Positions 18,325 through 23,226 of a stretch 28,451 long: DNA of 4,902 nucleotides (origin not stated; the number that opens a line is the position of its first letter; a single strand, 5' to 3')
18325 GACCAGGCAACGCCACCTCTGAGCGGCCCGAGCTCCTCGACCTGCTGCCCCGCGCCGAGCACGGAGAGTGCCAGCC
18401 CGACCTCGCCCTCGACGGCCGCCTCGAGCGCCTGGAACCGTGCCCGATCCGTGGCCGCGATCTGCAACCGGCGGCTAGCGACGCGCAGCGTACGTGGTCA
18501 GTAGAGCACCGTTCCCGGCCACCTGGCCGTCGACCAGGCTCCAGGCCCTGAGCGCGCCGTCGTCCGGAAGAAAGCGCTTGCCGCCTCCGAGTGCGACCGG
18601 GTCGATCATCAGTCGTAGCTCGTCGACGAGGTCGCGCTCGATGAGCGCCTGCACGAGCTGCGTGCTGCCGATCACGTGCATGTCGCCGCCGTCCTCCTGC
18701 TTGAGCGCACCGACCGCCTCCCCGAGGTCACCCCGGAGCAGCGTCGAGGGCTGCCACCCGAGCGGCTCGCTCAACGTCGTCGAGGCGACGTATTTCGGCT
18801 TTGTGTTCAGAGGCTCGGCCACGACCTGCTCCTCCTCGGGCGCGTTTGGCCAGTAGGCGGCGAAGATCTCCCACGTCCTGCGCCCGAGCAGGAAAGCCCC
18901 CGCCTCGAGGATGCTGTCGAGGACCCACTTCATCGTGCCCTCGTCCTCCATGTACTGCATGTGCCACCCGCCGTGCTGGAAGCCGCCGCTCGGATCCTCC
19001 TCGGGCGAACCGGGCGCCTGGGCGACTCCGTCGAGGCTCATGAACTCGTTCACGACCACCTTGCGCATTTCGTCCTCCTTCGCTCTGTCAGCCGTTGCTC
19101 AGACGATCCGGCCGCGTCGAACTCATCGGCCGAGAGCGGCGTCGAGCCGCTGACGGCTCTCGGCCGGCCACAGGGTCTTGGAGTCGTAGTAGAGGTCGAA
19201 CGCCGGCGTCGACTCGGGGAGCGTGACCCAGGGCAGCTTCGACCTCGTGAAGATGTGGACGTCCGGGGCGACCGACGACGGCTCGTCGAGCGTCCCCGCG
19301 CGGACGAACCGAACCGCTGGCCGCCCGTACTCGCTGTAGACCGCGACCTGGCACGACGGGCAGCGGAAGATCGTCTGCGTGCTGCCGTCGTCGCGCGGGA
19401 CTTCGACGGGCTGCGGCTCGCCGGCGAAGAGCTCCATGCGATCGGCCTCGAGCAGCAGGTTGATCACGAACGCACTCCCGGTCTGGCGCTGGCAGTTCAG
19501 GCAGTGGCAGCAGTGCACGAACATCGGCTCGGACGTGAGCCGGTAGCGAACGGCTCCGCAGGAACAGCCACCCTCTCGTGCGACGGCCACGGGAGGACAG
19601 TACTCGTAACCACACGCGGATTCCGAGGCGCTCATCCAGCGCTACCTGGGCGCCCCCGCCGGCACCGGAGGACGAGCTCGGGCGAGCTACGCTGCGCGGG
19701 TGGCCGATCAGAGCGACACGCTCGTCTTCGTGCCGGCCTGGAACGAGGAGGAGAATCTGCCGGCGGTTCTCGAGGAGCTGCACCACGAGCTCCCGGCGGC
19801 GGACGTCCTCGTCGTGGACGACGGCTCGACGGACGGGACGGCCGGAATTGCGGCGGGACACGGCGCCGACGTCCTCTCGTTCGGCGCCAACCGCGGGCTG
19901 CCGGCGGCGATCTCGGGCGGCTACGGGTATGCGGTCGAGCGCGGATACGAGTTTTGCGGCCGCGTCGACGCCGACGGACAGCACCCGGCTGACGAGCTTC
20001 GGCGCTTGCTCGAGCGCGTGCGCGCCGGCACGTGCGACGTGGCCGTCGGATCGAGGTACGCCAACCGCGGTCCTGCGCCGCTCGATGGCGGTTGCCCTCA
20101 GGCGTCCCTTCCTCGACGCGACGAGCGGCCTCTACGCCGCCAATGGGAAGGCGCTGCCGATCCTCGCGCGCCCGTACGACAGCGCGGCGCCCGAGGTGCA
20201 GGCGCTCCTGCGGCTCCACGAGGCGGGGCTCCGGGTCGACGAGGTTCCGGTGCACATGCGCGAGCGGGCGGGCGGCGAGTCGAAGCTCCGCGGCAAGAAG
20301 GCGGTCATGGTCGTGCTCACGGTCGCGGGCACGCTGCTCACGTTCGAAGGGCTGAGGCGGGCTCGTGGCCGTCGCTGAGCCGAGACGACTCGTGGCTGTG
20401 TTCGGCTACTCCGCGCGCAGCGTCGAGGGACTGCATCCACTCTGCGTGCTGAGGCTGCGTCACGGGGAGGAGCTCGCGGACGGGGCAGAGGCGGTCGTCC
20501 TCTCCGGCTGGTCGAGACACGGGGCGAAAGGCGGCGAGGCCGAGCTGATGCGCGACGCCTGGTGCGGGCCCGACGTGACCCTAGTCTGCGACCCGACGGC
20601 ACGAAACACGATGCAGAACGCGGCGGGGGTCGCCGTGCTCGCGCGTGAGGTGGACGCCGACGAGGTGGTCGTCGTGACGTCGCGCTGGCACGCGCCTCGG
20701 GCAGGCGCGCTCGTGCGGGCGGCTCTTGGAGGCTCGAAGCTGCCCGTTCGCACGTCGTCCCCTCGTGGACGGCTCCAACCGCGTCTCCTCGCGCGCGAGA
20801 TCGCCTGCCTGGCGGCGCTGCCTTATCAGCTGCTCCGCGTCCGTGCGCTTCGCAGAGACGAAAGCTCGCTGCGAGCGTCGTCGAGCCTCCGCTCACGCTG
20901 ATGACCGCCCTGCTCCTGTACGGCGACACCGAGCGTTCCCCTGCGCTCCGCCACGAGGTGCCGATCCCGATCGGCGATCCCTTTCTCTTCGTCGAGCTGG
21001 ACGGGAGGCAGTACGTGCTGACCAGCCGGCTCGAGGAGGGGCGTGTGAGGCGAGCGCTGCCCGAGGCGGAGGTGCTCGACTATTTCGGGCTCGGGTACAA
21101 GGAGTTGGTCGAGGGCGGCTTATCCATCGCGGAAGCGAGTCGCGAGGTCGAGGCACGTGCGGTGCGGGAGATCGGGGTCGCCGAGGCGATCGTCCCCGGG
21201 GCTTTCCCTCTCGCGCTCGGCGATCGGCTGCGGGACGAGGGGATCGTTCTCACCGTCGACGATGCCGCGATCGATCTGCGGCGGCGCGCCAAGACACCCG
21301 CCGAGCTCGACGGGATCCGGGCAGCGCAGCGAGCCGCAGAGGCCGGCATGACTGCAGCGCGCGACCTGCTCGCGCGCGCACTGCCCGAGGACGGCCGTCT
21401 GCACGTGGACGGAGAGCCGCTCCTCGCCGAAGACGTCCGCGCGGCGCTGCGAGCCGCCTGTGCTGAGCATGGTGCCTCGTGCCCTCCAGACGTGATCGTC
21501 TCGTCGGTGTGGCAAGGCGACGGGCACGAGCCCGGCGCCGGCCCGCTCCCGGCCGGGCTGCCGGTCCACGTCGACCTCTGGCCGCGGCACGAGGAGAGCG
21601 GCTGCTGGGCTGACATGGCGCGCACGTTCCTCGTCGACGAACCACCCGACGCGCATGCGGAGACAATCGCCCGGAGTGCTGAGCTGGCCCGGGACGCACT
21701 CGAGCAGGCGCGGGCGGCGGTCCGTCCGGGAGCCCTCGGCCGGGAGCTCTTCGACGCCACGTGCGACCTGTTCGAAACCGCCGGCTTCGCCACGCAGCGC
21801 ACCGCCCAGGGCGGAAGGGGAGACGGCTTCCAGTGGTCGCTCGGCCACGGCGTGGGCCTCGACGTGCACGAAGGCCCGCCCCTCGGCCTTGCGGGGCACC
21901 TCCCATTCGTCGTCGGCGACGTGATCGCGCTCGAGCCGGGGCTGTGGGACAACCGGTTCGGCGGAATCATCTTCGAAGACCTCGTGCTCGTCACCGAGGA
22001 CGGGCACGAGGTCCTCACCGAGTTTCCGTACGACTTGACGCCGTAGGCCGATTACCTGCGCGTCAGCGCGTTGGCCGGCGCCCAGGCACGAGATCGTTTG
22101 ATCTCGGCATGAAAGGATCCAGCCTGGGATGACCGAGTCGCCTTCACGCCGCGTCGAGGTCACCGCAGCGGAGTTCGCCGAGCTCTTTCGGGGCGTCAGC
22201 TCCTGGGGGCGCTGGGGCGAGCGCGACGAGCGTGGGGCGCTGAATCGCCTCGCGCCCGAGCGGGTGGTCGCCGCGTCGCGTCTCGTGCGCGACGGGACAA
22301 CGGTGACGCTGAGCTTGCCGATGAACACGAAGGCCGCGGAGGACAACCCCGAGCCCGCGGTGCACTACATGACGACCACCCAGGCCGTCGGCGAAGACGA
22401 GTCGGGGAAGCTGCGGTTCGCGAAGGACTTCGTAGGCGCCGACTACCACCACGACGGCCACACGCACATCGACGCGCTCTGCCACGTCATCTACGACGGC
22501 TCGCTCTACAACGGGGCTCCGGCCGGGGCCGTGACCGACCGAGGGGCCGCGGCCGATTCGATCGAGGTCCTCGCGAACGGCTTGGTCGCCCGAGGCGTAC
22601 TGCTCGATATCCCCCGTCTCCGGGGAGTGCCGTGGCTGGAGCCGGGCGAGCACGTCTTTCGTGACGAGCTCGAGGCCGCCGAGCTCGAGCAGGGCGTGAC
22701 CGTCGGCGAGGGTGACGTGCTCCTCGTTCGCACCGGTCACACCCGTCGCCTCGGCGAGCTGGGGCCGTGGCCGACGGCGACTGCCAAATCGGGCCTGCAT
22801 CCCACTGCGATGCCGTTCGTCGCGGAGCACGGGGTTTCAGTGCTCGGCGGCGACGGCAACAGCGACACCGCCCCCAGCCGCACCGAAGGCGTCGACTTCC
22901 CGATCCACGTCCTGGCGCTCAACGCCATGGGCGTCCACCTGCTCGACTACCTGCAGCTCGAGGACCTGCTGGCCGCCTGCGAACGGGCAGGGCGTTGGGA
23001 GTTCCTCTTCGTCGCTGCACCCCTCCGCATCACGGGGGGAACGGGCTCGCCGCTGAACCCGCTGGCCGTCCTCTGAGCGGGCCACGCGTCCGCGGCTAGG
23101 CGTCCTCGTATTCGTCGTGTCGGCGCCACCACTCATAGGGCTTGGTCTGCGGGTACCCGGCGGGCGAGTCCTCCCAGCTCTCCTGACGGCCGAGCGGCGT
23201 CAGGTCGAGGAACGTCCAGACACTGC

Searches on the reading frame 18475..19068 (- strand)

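Call 12: search_protein_families(library=pfam, proteins=[window:18475-19068:-], max_evalue=0.001)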
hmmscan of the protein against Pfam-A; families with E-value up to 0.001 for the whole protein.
window:18475-19068:- (197 aa): 1 family
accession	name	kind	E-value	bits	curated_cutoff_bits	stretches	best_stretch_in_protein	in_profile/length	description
PF01872.23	RibD_C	-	2.8e-23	83.2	24.1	1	2-189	1-196/197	RibD C-terminal domain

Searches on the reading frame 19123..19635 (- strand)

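Call 43: search_protein_families(library=pfam, proteins=[window:19123-19635:-], max_evalue=0.0001)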
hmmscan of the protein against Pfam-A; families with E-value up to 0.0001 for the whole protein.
window:19123-19635:- (170 aa): 1 family
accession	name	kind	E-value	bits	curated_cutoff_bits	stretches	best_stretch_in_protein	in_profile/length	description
PF04828.22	GFA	-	2.1e-29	102.4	24.3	1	21-131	3-114/115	Glutathione-dependent formaldehyde-activating enzyme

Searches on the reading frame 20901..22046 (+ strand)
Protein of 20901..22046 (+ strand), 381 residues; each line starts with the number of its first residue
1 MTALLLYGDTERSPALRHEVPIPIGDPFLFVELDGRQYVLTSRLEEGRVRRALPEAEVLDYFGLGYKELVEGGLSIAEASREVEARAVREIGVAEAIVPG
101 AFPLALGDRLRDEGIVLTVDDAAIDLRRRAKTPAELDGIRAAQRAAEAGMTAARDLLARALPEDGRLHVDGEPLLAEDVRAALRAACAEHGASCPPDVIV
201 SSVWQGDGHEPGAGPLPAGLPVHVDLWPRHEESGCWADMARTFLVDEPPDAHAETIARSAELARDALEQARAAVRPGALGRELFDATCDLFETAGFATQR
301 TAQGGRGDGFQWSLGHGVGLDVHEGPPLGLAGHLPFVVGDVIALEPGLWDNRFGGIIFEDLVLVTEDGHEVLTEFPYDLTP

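Call 43: search_protein_families(library=pfam, proteins=[window:20901-22046:+], max_evalue=0.0001)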
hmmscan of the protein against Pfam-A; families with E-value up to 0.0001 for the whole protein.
window:20901-22046:+ (381 aa): 1 family
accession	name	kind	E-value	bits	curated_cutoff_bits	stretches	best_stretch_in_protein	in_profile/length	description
PF00557.29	Peptidase_M24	-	1.5e-29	103.7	23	1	138-366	2-208/208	Metallopeptidase family M24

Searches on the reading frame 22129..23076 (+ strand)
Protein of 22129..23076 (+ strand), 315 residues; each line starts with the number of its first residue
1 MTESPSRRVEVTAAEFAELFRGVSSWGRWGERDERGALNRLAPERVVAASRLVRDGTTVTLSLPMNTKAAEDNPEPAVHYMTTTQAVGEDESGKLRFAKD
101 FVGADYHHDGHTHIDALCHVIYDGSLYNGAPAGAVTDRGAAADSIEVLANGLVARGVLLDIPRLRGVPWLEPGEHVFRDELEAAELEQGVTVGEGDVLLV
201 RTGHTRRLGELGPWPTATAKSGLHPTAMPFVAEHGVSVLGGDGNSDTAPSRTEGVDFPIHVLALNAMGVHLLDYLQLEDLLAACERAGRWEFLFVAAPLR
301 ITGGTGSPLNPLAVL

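Call 43: search_protein_families(library=pfam, proteins=[window:22129-23076:+], max_evalue=0.0001)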
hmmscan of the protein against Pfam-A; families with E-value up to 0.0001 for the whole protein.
window:22129-23076:+ (315 aa): 1 family
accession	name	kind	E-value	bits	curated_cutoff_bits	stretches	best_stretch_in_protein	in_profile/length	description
PF04199.19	Cyclase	-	5.2e-16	59.6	23.1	1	108-243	27-137/142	Putative cyclase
